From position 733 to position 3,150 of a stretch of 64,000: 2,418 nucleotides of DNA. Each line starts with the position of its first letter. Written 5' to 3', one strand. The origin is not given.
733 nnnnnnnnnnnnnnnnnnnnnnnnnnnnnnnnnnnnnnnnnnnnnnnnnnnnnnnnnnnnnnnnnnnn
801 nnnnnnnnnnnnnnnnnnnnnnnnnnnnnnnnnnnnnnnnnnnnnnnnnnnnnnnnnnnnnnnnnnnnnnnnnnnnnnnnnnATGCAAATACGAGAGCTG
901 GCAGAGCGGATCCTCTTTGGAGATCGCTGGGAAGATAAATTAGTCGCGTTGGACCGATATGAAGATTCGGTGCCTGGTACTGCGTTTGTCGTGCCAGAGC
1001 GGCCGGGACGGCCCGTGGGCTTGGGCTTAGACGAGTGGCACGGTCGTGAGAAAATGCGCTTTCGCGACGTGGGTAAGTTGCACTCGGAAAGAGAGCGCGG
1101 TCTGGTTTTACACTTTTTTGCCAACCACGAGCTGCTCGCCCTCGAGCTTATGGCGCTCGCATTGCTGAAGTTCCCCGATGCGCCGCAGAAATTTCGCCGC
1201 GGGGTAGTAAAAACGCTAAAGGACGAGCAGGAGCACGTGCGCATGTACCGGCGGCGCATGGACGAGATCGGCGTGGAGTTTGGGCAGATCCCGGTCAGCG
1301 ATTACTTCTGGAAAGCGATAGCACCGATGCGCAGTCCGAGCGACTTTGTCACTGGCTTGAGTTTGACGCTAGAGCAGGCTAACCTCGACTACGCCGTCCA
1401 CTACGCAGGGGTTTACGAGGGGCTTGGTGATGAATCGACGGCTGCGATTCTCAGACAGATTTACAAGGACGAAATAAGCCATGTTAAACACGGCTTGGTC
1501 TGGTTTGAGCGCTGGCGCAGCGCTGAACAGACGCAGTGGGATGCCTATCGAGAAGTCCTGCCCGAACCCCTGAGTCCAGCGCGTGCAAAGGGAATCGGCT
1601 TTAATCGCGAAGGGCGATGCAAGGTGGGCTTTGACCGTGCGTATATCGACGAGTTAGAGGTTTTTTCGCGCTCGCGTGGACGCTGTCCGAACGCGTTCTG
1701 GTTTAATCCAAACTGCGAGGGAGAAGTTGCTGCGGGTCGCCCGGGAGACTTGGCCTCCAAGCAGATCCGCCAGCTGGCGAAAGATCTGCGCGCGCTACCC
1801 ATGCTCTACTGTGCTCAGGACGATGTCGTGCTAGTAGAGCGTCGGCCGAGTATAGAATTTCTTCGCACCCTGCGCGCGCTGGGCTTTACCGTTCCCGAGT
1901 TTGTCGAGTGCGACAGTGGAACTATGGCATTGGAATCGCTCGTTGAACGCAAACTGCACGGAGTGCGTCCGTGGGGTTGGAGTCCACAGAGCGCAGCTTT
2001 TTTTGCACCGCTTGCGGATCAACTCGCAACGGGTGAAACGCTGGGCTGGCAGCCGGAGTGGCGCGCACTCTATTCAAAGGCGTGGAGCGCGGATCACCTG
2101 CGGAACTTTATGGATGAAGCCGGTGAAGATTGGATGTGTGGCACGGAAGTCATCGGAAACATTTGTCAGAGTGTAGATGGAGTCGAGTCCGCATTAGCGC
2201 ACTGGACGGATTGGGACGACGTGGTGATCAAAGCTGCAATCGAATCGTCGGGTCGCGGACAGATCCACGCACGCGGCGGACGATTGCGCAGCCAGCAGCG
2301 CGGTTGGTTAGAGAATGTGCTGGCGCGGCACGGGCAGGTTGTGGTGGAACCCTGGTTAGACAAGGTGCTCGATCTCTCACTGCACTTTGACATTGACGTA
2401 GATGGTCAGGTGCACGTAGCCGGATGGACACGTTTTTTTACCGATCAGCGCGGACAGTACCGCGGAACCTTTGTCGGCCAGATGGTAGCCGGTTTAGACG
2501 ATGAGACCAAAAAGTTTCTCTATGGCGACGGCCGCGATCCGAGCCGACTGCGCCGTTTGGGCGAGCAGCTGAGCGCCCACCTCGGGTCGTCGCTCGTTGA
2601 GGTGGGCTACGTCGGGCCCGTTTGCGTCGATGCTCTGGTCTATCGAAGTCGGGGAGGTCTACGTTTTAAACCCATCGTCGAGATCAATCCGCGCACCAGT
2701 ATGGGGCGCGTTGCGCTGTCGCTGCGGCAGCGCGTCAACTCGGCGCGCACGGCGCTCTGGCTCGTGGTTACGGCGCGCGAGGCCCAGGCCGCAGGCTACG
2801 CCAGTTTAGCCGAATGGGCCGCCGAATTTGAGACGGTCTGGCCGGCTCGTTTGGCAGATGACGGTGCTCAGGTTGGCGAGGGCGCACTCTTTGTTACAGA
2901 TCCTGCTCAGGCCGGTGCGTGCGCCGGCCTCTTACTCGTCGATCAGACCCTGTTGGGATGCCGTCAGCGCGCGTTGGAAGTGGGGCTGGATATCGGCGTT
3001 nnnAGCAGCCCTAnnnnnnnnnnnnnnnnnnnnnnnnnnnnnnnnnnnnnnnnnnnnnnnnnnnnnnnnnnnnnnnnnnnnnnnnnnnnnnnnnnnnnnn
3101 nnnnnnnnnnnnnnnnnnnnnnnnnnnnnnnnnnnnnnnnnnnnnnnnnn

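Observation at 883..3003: Ferritin-like diiron (DUF455-type) domain fused to an ATP-grasp ligase: a possible one-protein oxidase-ligase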

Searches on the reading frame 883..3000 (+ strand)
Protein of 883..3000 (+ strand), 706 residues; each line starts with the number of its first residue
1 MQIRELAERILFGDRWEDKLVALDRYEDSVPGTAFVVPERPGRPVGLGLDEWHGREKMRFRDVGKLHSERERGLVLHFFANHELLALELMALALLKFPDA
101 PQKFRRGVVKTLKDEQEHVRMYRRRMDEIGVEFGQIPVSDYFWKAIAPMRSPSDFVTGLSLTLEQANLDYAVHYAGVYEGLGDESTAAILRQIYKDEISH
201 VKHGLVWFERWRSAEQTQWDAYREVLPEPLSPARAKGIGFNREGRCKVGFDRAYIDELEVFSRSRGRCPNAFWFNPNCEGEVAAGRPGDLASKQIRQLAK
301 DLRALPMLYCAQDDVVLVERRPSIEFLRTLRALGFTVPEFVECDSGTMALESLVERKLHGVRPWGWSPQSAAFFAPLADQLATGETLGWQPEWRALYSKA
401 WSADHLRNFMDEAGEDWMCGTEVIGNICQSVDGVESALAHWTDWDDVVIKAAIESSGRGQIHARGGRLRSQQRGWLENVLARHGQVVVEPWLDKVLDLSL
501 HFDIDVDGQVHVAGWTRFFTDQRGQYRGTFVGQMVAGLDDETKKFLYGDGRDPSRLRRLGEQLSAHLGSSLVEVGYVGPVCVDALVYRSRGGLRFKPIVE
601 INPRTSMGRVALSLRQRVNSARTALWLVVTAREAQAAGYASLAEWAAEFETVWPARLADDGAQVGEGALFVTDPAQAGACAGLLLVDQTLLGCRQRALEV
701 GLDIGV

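Call 3: search_protein_families(library=pfam, proteins=[window:883-3000:+], max_evalue=1)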
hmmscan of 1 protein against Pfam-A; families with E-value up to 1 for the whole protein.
window:883-3000:+ (706 aa): 2 families
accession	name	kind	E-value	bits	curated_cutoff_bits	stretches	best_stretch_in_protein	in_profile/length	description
PF04305.20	DUF455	-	3e-45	155.1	34.3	1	38-255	34-246/247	Protein of unknown function (DUF455)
PF02915.23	Rubrerythrin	-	0.25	12.1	22.8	1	113-201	40-130/137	Rubrerythrin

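Call 4: search_protein_families(library=ncbifam, proteins=[window:883-3000:+], max_evalue=1)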
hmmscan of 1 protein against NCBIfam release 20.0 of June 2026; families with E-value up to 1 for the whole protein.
window:883-3000:+ (706 aa): 1 family
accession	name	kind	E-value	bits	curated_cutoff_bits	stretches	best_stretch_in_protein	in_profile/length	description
NF006200.0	PRK08326.1-3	equivalog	0.0046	16.2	194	1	68-196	66-195/321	R2-like ligand-binding oxidase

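Call 5: search_solved_structures(query=window:883-3000:+, max_evalue=10, show_alignments=2)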
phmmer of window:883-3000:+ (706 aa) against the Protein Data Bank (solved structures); distinct sequences matched with E-value up to 10: 2.
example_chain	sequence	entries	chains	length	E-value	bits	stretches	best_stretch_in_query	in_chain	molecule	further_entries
4kvs_A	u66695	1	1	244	1.1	10.4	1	136-227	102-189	Aldehyde decarbonylase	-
3vw4_A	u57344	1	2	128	1.1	10.4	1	198-240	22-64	Rep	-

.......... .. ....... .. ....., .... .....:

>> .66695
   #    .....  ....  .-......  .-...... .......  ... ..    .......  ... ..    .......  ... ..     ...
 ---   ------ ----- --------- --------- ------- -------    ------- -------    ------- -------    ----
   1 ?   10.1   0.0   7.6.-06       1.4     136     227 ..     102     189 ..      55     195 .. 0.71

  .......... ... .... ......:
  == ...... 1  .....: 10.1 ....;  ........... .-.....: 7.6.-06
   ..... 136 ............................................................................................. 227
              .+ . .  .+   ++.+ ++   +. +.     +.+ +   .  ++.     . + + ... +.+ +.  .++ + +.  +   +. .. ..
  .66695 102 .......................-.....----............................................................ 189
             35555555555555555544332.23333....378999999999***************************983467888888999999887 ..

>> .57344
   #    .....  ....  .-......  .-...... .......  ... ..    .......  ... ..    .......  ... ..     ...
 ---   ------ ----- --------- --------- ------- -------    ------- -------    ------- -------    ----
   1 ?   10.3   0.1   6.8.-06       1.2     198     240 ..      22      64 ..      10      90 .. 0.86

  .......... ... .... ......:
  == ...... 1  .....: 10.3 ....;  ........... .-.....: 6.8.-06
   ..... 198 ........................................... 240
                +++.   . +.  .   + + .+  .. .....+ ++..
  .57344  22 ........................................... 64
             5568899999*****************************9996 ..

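Call 6: find_homologous_proteins(query=window:883-3000:+, max_evalue=0.001)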
Query window:883-3000:+ (706 aa): 2379 proteins with E <= 0.001 among 8000 candidates; the best 120 are listed.
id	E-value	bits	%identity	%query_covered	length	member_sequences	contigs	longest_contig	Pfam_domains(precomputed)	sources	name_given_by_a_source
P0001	0.0e+0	1578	97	100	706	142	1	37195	PF04305.21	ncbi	ncbi:MAG: DUF455 family protein [Candidatus Latescibacterota bacterium]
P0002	0.0e+0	1274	77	100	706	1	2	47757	PF04305.21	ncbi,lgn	-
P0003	0.0e+0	1264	77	100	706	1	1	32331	PF04305.21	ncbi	-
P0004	0.0e+0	1260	77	100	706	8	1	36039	PF04305.21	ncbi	-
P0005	0.0e+0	1155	71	100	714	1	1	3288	PF04305.21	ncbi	-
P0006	0.0e+0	1142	71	100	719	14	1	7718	PF04305.21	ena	-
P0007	0.0e+0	1117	69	100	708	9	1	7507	PF04305.21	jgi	jgi:uncharacterized ferritin-like protein (DUF455 family)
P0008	1.5e-296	1003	63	100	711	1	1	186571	PF04305.21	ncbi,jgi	-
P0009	3.6e-294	996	63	100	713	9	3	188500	PF04305.21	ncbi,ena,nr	ncbi:MAG: ferritin-like domain-containing protein [Gemmatimonadetes bacterium]|nr:ferritin-like doma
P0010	4.8e-294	995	63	100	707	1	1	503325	PF04305.21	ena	-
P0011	5.9e-293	992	63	100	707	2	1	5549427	PF04305.21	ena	-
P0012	1.6e-292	990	62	100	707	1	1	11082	PF04305.21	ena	-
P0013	2.4e-292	990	62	100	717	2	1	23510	PF04305.21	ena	-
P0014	4.1e-292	989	62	100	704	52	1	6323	PF04305.21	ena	-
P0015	4.3e-292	989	62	100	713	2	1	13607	PF04305.21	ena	-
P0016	4.5e-292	989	62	100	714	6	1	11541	PF04305.21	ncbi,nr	ncbi:MAG: ferritin-like domain-containing protein [Gemmatimonadetes bacterium]|nr:ferritin-like doma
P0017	5.3e-292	988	63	99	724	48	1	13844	PF04305.21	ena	-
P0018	6.9e-292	988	62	100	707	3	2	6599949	PF04305.21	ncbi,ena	-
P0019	1.7e-291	987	62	100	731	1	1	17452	PF04305.21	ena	-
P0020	4.4e-291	985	62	100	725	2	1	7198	PF04305.21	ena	-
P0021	2.3e-290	983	62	100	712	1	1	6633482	PF04305.21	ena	-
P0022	5.7e-290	982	62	100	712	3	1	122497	PF04305.21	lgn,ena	-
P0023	6.1e-290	982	62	99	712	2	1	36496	PF04305.21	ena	-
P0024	1.2e-289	981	62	100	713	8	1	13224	PF04305.21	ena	-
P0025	1.6e-289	980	62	100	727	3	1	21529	PF04305.21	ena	-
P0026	1.6e-289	980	62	100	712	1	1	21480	PF04305.21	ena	-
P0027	1.0e-288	978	62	100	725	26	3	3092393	PF04305.21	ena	-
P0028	1.8e-288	977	61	100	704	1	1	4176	PF04305.21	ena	-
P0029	2.5e-288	976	61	100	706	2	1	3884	PF04305.21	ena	-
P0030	3.8e-288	976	62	100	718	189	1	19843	PF04305.21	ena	-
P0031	6.0e-288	975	62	100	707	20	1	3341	PF04305.21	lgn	-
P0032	6.7e-288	975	62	100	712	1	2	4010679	PF04305.21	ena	-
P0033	6.8e-288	975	62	100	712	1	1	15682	PF04305.21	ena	-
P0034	1.1e-287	974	61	100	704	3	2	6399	PF04305.21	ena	-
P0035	1.1e-287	974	62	100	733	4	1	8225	PF04305.21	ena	-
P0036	1.6e-287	974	61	100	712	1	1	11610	PF04305.21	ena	-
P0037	1.7e-287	974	62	100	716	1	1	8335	PF04305.21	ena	-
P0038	1.8e-287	973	61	100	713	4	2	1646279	PF04305.21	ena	-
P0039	2.2e-287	973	62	99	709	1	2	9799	PF04305.21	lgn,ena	-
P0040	2.9e-287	973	62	100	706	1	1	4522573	PF04305.21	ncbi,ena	-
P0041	3.1e-287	973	62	100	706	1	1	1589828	PF04305.21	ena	-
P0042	3.4e-287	973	61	99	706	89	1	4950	PF04305.21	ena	-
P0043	4.7e-287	972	61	100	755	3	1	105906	PF04305.21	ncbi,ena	-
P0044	7.9e-287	971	61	100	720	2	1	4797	PF04305.21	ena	-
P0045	1.2e-286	971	61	100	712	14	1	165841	PF04305.21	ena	-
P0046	1.8e-286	970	61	100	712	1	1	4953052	PF04305.21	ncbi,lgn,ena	-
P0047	2.0e-286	970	61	100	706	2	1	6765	PF04305.21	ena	-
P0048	3.6e-286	969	61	100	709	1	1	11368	PF04305.21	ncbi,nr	ncbi:MAG: DUF455 family protein [Candidatus Latescibacterota bacterium]|nr:DUF455 family protein [Ca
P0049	1.2e-285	967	62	100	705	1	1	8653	PF04305.21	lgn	-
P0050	1.6e-285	967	62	98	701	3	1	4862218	PF04305.21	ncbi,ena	-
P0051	1.9e-285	967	61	98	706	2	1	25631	PF04305.21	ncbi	-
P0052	3.7e-285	966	62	100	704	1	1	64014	PF04305.21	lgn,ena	-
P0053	5.7e-285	965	61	99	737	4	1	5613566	PF04305.21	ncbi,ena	-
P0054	6.0e-285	965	61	100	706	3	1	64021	PF04305.21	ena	-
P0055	8.7e-285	965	61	100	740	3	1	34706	PF04305.21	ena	-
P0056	1.4e-283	961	61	100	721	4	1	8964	PF04305.21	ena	-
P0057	2.6e-283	960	61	100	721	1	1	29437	PF04305.21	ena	-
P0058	1.0e-281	954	61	100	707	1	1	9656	PF04305.21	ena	-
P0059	3.6e-281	953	60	100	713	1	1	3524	PF04305.21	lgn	-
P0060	3.0e-276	936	60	100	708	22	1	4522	PF04305.21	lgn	-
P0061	5.2e-269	912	63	89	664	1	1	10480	PF04305.21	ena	-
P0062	6.7e-266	902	58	98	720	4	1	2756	PF04305.21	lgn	-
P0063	9.5e-265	898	63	88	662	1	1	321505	PF04305.21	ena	-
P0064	8.3e-262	889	55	100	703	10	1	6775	PF04305.21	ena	-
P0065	4.8e-260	883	56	98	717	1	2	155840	PF04305.21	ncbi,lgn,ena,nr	ncbi:MAG: DUF455 family protein [Candidatus Latescibacteria bacterium]|nr:DUF455 family protein [Can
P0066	1.8e-259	881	55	100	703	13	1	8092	PF04305.21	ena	-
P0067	2.1e-258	877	56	98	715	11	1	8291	PF04305.21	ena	-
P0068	4.7e-257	873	55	100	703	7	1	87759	PF04305.21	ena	-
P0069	7.1e-257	872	56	98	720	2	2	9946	PF04305.21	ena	-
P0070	1.3e-255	868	55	98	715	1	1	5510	PF04305.21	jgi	jgi:uncharacterized ferritin-like protein (DUF455 family)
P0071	3.1e-255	867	56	98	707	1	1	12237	PF04305.21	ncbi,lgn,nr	ncbi:MAG: DUF455 family protein [Candidatus Latescibacteria bacterium]|nr:DUF455 family protein [Can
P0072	7.6e-255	866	56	98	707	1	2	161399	PF04305.21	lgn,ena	-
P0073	8.5e-254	862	56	98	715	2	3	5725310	PF04305.21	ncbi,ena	-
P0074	1.9e-253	861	55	98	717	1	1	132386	PF04305.21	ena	-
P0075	3.6e-253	860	55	98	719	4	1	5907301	PF04305.21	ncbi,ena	-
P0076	1.2e-252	858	56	98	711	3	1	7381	PF04305.21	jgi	jgi:uncharacterized ferritin-like protein (DUF455 family)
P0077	1.5e-252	858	55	98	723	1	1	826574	PF04305.21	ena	-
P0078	3.0e-251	854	55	98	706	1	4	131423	PF04305.21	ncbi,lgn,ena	-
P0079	8.1e-251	852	56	98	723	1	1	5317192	PF04305.21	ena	-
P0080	8.5e-251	852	56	98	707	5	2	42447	PF04305.21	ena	-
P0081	1.8e-249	848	55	98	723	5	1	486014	PF04305.21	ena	-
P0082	7.7e-249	846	55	98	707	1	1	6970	PF04305.21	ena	-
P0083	3.0e-247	840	55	98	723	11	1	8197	PF04305.21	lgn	-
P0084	2.2e-245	834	55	98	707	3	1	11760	PF04305.21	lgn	-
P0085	3.8e-245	834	55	98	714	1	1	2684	PF04305.21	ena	-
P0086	7.5e-245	833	54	98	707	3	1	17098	PF04305.21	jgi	-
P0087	2.8e-243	827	55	98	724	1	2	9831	PF04305.21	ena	-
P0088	3.0e-241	821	54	98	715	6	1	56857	PF04305.21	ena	-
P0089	8.0e-241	819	55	98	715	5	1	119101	PF04305.21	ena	-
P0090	2.9e-240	817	53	98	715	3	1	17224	PF04305.21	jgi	-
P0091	7.3e-237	806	52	98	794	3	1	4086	PF04305.21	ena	-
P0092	4.7e-236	803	53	98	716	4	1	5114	PF04305.21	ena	-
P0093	9.6e-236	802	52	100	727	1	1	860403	PF04305.21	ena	-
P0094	2.2e-234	798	52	98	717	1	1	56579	PF04305.21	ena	-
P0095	1.2e-231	789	51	98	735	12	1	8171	PF04305.21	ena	-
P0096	6.2e-229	780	51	98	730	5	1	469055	PF04305.21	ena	-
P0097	5.0e-228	777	51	98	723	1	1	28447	PF04305.21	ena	-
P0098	5.6e-228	777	52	98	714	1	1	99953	PF04305.21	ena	-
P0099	2.9e-223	761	51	98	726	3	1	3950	PF04305.21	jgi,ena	-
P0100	1.1e-220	753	51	100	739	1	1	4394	PF04305.21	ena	-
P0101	1.8e-220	752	49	98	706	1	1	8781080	PF04305.21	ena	-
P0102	3.4e-220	751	50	98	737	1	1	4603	PF04305.21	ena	-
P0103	2.9e-219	748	49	98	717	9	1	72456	PF04305.21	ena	-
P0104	3.2e-218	744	51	98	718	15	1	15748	PF04305.21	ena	-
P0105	2.0e-217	742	51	98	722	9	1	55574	PF04305.21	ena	-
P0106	1.2e-216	739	49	98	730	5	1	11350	PF04305.21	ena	-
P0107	9.1e-216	736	50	98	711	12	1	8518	PF04305.21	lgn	-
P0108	2.1e-215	735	51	97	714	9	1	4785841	PF04305.21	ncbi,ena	-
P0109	5.6e-215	734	51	98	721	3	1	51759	PF04305.21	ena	-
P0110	6.7e-215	734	51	97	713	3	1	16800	PF04305.21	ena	-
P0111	7.3e-215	733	48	100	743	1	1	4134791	PF04305.21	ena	-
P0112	2.5e-214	732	50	98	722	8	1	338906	PF04305.21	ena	-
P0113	3.3e-214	731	48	98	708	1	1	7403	PF04305.21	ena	-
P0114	1.6e-213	729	47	98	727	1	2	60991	PF04305.21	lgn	-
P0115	1.7e-213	729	51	97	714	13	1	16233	PF04305.21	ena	-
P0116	3.2e-213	728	50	97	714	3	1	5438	PF04305.21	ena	-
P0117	5.9e-213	727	48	98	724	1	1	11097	PF04305.21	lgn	-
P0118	2.2e-212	725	50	98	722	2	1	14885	PF04305.21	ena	-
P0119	3.9e-212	724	48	98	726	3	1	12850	PF04305.21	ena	-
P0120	1.0e-211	723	51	97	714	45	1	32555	PF04305.21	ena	-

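Call 16: find_encoding_contigs(protein=P0111, flank=8000, max_places=3)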
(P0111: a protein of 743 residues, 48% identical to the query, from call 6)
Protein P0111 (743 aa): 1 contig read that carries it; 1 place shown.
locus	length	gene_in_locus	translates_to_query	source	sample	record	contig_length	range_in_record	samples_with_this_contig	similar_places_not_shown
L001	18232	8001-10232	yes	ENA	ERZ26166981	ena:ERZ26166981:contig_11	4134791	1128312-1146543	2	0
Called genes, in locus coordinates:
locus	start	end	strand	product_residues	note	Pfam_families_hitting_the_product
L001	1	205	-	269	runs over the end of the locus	PF13276:HTH_21, PF00665:rve, PF13683:rve_3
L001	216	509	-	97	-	PF01527:HTH_Tnp_1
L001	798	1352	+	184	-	PF07273:DUF1439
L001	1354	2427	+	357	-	PF00793:DAHP_synth_1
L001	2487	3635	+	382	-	PF07690:MFS_1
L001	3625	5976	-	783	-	PF12705:PDDEXK_1 (weak), PF00270:DEAD (faint), PF04851:ResIII (weak), PF06733:DEAD_2, PF13307:Helicase_C_2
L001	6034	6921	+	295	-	PF01048:PNP_UDP_1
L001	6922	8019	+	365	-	PF01408:GFO_IDH_MocA, PF02894:GFO_IDH_MocA_C, PF22725:GFO_IDH_MocA_C3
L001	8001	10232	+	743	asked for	PF04305:DUF455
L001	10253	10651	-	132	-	PF13279:4HBT_2, PF03061:4HBT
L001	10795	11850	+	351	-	PF08450:SGL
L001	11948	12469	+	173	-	PF00210:Ferritin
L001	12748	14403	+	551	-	PF13231:PMT_2 (weak)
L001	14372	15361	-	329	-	PF00248:Aldo_ket_red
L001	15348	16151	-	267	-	PF00551:Formyl_trans_N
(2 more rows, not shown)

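Call 17: find_encoding_contigs(protein=P0101, flank=8000, max_places=2)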
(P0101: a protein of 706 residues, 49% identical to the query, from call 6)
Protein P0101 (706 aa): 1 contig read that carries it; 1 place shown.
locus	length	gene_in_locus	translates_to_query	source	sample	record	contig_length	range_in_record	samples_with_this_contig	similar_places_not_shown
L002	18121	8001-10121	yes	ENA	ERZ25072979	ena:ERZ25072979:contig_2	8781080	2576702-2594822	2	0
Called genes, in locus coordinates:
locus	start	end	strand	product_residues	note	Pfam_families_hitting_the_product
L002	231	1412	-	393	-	PF04116:FA_hydroxylase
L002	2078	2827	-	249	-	PF00378:ECH_1, PF16113:ECH_2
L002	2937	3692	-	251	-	PF00378:ECH_1, PF16113:ECH_2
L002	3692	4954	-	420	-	PF01154:HMG_CoA_synt_N, PF08540:HMG_CoA_synt_C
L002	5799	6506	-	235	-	PF01609:DDE_Tnp_1 (weak)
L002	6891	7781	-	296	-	PF13229:Beta_helix (weak), PF05048:NosD (weak), PF13229:Beta_helix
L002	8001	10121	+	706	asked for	PF04305:DUF455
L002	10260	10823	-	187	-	-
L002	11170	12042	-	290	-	PF01634:HisG, PF08029:HisG_C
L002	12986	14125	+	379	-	PF00072:Response_reg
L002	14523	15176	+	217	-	PF02085:Cytochrom_CIII (faint), PF14537:Cytochrom_c3_2 (faint), PF22113:Mtrc-MtrF_II-IV_dom (weak), PF02335:Cytochrom_C552 (weak), PF14522:Cytochrome_C7 (weak)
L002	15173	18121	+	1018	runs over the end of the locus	PF13183:Fer4_8 (faint), PF12838:Fer4_7 (weak), PF13247:Fer4_11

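Call 18: find_encoding_contigs(protein=P0073, flank=8000, max_places=2)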
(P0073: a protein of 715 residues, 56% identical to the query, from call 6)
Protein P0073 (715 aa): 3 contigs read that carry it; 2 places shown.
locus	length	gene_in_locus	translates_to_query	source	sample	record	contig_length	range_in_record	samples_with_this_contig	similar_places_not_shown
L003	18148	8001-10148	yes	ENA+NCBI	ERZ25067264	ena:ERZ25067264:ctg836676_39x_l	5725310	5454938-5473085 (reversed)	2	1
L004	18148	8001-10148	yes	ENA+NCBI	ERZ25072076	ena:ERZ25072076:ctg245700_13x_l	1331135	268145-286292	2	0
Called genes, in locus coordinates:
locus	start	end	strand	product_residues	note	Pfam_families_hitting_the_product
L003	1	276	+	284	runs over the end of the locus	PF05721:PhyH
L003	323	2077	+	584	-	PF00916:Sulfate_transp, PF01740:STAS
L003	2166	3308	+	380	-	-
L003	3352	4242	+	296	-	PF01048:PNP_UDP_1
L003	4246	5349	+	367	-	PF01408:GFO_IDH_MocA, PF02894:GFO_IDH_MocA_C, PF22725:GFO_IDH_MocA_C3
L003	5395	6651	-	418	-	PF13378:MR_MLE_C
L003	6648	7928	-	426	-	PF02746:MR_MLE_N (faint), PF13378:MR_MLE_C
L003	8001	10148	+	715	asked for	PF04305:DUF455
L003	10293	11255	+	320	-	PF01261:AP_endonuc_2, PF03786:UxuA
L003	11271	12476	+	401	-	-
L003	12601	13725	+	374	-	PF08450:SGL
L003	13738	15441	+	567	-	PF00474:SSF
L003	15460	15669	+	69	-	-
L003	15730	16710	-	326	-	PF01408:GFO_IDH_MocA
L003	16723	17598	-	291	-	PF04909:Amidohydro_2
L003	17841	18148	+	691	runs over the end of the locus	PF27750:SAM_AAE17_18, PF16177:ACAS_N (weak), PF00501:AMP-binding, PF13193:AMP-binding_C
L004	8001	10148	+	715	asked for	PF04305:DUF455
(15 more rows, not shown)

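Call 19: find_encoding_contigs(protein=P0018, flank=8000, max_places=2)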
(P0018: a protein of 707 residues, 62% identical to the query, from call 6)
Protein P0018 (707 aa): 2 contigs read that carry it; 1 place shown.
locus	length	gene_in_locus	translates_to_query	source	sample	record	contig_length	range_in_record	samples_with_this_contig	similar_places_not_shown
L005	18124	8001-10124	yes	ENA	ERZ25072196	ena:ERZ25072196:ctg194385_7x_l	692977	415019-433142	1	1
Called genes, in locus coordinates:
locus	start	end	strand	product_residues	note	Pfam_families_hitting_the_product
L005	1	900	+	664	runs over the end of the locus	-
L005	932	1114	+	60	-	-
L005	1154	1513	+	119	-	-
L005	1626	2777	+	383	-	PF13173:AAA_14, PF13401:AAA_22 (faint), PF13635:DUF4143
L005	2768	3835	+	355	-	PF01370:Epimerase, PF05368:NmrA, PF13460:NAD_binding_10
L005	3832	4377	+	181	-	PF01661:Macro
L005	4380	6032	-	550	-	PF01757:Acyl_transf_3, PF12796:Ank_2, PF13606:Ank_3 (faint), PF13857:Ank_5 (faint), PF13637:Ank_4, PF00023:Ank, PF01757:Acyl_transf_3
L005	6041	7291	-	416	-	PF13378:MR_MLE_C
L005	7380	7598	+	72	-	-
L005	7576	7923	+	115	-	PF02452:PemK_toxin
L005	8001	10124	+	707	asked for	PF04305:DUF455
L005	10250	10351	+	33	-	-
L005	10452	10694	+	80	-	-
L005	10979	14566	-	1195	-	PF12796:Ank_2, PF12796:Ank_2, PF13637:Ank_4, PF12796:Ank_2, PF12796:Ank_2, PF13857:Ank_5, PF12796:Ank_2, PF13637:Ank_4, +33 more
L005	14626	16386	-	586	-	PF09820:AAA-ATPase_like, PF08011:PDDEXK_9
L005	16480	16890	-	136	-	PF13279:4HBT_2, PF03061:4HBT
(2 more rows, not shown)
